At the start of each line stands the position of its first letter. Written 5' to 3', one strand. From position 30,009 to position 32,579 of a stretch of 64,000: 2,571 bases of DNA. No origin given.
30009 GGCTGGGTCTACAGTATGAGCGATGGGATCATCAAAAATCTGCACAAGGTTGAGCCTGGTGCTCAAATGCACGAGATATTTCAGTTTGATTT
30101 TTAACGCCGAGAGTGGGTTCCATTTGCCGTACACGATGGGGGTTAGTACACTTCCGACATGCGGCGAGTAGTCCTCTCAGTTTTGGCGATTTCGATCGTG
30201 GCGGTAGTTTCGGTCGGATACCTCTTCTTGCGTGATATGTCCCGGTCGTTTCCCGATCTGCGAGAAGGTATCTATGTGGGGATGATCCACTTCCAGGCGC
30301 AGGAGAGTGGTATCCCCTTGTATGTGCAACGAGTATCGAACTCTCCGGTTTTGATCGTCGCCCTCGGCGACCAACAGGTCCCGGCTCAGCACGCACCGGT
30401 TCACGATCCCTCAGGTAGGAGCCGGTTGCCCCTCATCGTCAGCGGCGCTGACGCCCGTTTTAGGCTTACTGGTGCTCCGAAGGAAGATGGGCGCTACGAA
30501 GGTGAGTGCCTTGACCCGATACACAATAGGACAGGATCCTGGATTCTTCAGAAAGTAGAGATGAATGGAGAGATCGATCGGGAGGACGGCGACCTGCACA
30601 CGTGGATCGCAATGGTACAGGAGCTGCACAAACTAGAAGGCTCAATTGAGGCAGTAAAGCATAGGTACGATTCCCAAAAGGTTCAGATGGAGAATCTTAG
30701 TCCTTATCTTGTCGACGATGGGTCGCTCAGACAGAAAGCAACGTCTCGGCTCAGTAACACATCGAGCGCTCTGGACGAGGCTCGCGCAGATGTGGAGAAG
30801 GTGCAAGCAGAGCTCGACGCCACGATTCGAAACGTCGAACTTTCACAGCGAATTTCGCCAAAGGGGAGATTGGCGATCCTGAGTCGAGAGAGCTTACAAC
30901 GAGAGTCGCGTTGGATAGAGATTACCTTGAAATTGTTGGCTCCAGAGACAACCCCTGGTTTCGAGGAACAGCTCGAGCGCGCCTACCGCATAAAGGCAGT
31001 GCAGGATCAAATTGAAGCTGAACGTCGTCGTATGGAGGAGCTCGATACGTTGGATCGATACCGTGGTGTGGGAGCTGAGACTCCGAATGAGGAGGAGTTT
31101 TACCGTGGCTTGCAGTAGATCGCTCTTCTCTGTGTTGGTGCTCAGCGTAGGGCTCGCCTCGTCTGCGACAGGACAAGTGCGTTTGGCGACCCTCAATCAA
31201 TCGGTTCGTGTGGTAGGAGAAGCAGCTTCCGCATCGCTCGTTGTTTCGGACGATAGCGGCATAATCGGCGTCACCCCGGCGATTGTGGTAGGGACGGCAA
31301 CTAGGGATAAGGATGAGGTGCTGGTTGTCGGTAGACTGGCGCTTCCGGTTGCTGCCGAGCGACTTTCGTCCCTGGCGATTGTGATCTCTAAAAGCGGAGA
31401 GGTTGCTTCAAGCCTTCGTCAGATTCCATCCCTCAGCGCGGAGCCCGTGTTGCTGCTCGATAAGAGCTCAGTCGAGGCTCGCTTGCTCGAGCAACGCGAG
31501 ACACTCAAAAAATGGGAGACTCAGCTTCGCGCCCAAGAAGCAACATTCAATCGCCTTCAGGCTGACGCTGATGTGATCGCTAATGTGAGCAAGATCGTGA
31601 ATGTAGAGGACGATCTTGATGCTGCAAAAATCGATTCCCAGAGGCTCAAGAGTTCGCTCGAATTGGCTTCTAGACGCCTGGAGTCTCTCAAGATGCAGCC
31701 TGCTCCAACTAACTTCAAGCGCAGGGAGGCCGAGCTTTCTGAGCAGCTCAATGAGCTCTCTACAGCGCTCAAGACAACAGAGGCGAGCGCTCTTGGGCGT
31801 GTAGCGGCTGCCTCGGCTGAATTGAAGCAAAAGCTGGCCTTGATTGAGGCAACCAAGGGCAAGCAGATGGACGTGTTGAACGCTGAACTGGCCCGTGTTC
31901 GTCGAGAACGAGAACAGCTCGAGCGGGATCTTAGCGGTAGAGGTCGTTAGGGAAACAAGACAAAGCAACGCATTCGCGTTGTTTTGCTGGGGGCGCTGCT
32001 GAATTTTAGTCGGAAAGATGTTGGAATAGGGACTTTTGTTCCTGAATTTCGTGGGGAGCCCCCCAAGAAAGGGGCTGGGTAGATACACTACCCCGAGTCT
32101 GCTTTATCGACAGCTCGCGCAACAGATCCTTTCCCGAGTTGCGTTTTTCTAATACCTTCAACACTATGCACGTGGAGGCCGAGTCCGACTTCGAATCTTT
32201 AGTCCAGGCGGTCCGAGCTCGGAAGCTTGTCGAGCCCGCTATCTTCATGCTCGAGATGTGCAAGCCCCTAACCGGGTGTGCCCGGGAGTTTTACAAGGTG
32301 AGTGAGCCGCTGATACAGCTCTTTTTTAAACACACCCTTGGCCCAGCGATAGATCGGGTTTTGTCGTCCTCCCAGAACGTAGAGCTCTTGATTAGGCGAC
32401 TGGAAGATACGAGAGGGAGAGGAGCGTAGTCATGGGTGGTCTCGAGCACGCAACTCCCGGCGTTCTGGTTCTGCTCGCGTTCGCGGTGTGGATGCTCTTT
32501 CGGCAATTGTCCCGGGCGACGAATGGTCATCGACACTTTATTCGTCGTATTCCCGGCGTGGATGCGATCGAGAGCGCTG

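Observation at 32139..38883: Seven-gene translationally coupled cassette: four unassignable membrane proteins + GlmL-type ASKHA ATPase + barrel-sandwich/KOW protein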

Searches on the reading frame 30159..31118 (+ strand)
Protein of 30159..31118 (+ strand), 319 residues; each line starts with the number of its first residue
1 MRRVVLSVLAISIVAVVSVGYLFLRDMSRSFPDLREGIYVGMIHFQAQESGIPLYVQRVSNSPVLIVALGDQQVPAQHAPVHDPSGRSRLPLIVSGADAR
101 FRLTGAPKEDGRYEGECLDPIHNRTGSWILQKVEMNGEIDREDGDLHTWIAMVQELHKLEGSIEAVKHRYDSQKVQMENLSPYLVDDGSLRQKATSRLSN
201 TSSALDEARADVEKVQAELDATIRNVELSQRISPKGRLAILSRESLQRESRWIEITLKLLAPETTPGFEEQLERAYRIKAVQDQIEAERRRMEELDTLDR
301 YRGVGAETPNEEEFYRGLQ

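Call 35: search_protein_families(library=pfam, proteins=[window:30159-31118:+], max_evalue=0.01)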
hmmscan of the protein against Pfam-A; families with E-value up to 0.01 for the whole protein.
window:30159-31118:+ (319 aa): 0 families
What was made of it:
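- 30159..31118 (+): up3: accessory gene. Membrane-anchored protein (one N-terminal TM segment) with a coiled-coil-looking C-terminal half. No Pfam family. No Pfam hit (call 35).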

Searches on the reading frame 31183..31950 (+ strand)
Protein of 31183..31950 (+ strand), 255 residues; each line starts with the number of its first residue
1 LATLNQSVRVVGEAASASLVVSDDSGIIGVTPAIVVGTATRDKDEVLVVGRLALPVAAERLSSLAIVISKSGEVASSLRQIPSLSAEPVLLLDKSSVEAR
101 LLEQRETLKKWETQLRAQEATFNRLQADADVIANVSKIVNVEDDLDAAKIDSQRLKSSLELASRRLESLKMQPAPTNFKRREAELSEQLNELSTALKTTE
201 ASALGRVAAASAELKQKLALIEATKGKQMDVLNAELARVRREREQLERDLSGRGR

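Call 35: search_protein_families(library=pfam, proteins=[window:31183-31950:+], max_evalue=0.01)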
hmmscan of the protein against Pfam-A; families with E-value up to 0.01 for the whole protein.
window:31183-31950:+ (255 aa): 1 family
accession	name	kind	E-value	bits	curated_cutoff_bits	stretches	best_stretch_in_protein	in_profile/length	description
PF03353.20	Lin-8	-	0.0099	15.9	34.1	0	105-200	117-222/311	Ras-mediated vulval-induction antagonist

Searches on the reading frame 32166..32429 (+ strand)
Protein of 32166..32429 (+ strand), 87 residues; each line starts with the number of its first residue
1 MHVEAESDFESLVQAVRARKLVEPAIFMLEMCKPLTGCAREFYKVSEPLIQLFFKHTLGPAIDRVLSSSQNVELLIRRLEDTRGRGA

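Call 3: search_protein_families(library=pfam, proteins=[window:32166-32429:+], max_evalue=0.1)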
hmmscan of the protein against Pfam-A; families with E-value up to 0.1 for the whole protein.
window:32166-32429:+ (87 aa): 0 families

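Call 4: search_protein_families(library=ncbifam, proteins=[window:32166-32429:+], max_evalue=0.1)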
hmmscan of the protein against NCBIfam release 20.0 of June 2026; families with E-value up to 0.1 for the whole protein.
window:32166-32429:+ (87 aa): 1 family
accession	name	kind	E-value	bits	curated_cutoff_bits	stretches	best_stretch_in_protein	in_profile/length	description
NF006742.0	PRK09270.1-1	equivalog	0.063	12.6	402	1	46-78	195-227/237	nucleoside/nucleotide kinase family protein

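Call 6: search_protein_families(library=padloc, proteins=[window:32166-32429:+], max_evalue=0.1)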
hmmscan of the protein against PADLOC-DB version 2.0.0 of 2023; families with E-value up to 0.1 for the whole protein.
window:32166-32429:+ (87 aa): 0 families

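Call 51: list_cluster_members(proteins=[window:32166-32429:+, window:32432-33277:+, window:33289-34383:+, window:34380-35240:+, window:35233-35952:+, window:35952-37760:+, window:37765-38883:+])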
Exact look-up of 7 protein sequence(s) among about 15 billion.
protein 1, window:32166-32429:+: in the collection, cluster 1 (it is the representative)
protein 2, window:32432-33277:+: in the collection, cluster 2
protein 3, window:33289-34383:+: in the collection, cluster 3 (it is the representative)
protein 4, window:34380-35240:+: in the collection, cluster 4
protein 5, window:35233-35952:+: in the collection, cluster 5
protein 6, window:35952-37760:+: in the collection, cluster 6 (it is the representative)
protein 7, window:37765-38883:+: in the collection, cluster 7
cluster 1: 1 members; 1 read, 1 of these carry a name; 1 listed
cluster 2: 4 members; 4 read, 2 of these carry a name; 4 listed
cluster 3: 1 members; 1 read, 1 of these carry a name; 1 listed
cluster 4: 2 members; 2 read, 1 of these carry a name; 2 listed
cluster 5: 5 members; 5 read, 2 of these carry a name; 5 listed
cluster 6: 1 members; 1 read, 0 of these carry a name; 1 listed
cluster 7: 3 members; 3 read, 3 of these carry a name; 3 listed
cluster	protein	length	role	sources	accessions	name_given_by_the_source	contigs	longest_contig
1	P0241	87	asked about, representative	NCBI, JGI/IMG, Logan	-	hypothetical protein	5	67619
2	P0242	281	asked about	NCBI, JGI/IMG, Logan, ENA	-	hypothetical protein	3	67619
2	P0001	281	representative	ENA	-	-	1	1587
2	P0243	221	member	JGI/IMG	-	hypothetical protein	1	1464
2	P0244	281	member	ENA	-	-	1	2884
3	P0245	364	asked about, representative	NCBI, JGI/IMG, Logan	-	hypothetical protein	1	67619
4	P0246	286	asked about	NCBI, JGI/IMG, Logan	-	hypothetical protein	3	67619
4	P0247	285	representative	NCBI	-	-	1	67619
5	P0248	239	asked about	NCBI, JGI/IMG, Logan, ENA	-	hypothetical protein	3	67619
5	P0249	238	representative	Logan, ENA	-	-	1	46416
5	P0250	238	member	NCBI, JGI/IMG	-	hypothetical protein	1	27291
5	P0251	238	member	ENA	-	-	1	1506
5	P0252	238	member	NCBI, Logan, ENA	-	-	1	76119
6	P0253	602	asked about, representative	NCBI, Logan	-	-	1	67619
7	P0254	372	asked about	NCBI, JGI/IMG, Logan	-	hypothetical protein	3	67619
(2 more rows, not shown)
